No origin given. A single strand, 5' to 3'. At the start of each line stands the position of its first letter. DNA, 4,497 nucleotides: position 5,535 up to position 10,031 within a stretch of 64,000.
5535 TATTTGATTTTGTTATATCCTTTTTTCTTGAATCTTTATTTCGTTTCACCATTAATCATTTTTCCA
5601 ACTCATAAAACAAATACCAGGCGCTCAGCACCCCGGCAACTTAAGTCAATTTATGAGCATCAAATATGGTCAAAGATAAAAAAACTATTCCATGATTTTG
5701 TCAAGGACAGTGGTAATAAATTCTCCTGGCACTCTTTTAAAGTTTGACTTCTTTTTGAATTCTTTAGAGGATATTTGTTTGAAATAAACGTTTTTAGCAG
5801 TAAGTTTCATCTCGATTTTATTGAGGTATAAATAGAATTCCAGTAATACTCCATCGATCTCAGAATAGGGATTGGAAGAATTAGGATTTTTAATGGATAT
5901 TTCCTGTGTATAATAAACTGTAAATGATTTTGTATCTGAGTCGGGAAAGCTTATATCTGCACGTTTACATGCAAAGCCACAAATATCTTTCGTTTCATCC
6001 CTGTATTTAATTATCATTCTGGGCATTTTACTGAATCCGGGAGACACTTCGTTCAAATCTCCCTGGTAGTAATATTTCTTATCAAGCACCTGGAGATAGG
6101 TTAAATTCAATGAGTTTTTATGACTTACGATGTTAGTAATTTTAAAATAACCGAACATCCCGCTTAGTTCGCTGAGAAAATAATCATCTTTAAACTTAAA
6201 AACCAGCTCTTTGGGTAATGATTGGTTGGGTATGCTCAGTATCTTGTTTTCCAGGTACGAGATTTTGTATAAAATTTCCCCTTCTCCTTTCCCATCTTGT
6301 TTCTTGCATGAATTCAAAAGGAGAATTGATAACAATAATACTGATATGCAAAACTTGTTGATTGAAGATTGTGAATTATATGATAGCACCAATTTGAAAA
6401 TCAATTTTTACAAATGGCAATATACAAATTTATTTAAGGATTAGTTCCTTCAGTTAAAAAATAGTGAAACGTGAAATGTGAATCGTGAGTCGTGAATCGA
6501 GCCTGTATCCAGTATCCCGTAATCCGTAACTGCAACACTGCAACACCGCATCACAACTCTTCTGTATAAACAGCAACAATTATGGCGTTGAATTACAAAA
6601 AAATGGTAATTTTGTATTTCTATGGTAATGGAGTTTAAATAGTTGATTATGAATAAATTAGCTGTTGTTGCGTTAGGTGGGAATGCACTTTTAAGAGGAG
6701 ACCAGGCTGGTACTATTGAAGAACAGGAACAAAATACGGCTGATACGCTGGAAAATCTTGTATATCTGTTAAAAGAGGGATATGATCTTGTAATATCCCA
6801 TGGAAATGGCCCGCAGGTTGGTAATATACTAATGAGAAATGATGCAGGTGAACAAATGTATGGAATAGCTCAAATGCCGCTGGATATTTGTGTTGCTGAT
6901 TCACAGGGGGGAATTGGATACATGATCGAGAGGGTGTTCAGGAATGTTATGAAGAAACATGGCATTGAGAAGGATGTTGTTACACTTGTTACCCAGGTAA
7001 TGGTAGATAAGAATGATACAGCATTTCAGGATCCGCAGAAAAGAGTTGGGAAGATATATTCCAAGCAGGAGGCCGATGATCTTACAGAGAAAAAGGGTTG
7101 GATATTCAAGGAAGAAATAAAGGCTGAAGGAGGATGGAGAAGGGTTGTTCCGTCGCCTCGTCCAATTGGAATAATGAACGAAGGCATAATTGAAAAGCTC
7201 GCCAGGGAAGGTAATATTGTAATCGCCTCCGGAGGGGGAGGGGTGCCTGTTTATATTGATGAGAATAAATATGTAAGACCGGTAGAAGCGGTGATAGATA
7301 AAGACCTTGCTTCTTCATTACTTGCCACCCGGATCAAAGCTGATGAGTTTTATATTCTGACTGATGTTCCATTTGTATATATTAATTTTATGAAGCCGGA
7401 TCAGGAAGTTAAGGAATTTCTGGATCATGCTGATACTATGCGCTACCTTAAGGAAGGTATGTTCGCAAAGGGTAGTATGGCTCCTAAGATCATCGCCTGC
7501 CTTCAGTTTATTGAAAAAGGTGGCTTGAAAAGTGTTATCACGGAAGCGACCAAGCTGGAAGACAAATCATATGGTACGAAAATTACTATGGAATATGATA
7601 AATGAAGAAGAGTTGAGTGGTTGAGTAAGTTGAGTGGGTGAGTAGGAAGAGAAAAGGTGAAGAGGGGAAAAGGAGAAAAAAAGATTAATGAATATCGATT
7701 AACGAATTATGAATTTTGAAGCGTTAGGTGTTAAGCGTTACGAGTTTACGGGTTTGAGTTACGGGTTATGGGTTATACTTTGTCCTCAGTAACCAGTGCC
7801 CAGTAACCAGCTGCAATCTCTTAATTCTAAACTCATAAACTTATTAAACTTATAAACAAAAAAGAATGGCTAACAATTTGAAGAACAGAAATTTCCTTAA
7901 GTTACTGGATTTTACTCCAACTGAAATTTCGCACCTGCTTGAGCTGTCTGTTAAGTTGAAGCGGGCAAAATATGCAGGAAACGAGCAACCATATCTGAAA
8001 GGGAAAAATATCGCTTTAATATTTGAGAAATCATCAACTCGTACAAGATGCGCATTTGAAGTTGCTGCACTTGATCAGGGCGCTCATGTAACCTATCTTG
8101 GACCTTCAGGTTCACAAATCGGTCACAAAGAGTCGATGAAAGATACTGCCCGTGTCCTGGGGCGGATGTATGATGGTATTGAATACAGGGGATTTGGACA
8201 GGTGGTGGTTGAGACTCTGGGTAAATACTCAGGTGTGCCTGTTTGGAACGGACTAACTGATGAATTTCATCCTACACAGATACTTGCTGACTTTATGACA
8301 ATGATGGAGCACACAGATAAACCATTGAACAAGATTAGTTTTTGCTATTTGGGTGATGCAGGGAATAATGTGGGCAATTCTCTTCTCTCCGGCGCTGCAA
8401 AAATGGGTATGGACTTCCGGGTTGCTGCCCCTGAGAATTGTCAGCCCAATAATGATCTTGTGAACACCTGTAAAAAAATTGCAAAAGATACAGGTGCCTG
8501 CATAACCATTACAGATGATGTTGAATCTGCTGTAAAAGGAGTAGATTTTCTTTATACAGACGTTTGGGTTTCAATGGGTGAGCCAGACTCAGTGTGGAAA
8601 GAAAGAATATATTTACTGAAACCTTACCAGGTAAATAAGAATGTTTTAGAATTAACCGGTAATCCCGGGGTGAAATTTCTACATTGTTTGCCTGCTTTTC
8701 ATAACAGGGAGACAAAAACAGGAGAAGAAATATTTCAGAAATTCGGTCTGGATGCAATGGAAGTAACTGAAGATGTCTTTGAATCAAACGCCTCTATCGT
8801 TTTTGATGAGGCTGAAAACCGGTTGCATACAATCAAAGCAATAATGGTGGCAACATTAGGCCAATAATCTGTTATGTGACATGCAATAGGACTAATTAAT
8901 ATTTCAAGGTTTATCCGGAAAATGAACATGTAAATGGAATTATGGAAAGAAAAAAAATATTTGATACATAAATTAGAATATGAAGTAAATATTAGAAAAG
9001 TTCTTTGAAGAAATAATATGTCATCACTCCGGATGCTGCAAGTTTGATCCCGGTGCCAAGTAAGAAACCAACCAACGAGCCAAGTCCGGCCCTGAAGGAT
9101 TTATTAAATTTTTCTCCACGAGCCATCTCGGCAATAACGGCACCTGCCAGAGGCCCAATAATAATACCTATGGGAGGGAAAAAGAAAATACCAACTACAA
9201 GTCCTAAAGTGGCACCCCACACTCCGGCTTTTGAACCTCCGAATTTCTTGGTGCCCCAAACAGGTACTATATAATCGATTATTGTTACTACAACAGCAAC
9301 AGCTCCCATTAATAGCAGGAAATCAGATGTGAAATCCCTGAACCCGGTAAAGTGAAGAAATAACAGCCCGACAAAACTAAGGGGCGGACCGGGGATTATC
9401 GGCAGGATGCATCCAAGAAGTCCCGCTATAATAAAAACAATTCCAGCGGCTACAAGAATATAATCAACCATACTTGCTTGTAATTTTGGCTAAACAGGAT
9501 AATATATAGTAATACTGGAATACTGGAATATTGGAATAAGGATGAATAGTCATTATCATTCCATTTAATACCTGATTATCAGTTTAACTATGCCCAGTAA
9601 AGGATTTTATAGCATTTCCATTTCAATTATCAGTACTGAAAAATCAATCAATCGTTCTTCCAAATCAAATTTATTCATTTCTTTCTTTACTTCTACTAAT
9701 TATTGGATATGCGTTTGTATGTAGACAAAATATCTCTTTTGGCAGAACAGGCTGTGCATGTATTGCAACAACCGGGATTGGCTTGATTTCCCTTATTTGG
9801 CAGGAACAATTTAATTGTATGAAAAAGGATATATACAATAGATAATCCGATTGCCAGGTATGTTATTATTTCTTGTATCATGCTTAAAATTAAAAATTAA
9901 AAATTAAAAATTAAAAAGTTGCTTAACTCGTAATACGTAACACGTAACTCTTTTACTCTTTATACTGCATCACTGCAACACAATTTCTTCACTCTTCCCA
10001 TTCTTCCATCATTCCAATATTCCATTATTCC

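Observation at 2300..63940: About half of all intergenic spacers are built from one shared vocabulary of short-period repeat words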

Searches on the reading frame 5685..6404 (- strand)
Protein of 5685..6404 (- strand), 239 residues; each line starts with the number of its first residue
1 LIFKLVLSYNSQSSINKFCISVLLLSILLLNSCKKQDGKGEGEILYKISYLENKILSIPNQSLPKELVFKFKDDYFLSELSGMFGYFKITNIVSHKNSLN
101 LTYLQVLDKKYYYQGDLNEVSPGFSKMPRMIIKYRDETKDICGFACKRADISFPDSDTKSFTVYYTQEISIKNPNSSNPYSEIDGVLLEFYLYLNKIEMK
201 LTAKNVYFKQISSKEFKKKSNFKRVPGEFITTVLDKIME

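Call 57: search_protein_families(library=pfam, proteins=[window:5685-6404:-])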
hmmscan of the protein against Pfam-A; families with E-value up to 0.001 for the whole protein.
window:5685-6404:- (239 aa): 0 families

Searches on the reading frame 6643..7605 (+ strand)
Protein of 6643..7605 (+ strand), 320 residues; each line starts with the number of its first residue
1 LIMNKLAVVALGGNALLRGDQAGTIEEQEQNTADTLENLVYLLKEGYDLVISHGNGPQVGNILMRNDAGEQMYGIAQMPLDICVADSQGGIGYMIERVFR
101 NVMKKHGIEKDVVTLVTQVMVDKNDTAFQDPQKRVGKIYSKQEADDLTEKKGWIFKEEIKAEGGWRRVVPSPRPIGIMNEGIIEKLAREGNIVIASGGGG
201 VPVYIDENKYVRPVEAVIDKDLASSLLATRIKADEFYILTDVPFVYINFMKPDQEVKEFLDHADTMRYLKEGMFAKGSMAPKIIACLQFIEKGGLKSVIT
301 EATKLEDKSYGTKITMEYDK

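Call 50: find_encoding_contigs(protein=window:6643-7605:+, flank=10000, max_places=5)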
Protein window:6643-7605:+ (320 aa): 13 contigs read that carry it; 5 places shown.
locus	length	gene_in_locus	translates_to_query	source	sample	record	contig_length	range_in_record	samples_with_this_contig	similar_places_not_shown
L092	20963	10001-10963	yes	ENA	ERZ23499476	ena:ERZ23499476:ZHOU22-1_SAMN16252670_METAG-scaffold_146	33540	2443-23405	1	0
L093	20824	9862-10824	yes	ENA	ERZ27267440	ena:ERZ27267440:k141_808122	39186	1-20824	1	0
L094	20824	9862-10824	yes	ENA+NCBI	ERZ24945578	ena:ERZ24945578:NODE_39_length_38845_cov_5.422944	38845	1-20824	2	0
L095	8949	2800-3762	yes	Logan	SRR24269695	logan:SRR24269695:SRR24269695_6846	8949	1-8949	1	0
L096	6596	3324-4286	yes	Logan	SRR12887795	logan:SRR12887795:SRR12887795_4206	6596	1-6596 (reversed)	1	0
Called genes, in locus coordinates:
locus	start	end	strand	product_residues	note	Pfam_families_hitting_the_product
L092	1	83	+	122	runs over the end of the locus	PF01583:APS_kinase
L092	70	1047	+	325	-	PF01507:PAPS_reduct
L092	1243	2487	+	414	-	PF00009:GTP_EFTU, PF01926:MMR_HSR1 (faint), PF03144:GTP_EFTU_D2 (faint), PF22594:GTP-eEF1A_C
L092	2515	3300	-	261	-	PF08239:SH3_3 (weak), PF18348:SH3_16, PF00877:NLPC_P60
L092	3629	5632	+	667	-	PF07697:7TMR-HDED, PF07698:7TM-7TMR_HD, PF08668:HDOD (faint), PF01966:HD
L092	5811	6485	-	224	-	PF03548:LolA, PF17131:TP_0789-like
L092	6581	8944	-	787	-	PF13491:FtsK_4TM, PF17854:FtsK_alpha, PF01580:FtsK_SpoIIIE, PF12846:AAA_10 (faint), PF09397:FtsK_gamma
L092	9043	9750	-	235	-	-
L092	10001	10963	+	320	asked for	PF00696:AA_kinase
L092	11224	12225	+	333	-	PF02729:OTCace_N, PF00185:OTCace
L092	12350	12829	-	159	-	PF04306:DUF456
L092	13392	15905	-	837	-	PF04023:FeoA, PF00009:GTP_EFTU (faint), PF02421:FeoB_N, PF01926:MMR_HSR1, PF17910:FeoB_Cyto, PF07670:Gate, PF07664:FeoB_C, PF07670:Gate, +1 more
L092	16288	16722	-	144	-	PF11680:DUF3276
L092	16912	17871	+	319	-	PF01029:NusB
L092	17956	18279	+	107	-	PF02699:YajC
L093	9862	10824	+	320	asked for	PF00696:AA_kinase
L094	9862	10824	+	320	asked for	PF00696:AA_kinase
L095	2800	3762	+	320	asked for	PF00696:AA_kinase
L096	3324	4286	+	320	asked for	PF00696:AA_kinase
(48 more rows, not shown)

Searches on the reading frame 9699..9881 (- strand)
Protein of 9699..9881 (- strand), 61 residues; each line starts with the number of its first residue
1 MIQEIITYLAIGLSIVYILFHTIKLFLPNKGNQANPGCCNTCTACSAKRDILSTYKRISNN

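Call 88: search_protein_families(library=pfam, proteins=[window:9699-9881:-], max_evalue=0.01)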
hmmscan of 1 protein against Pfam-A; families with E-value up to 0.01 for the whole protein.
seq(61 aa): 0 families
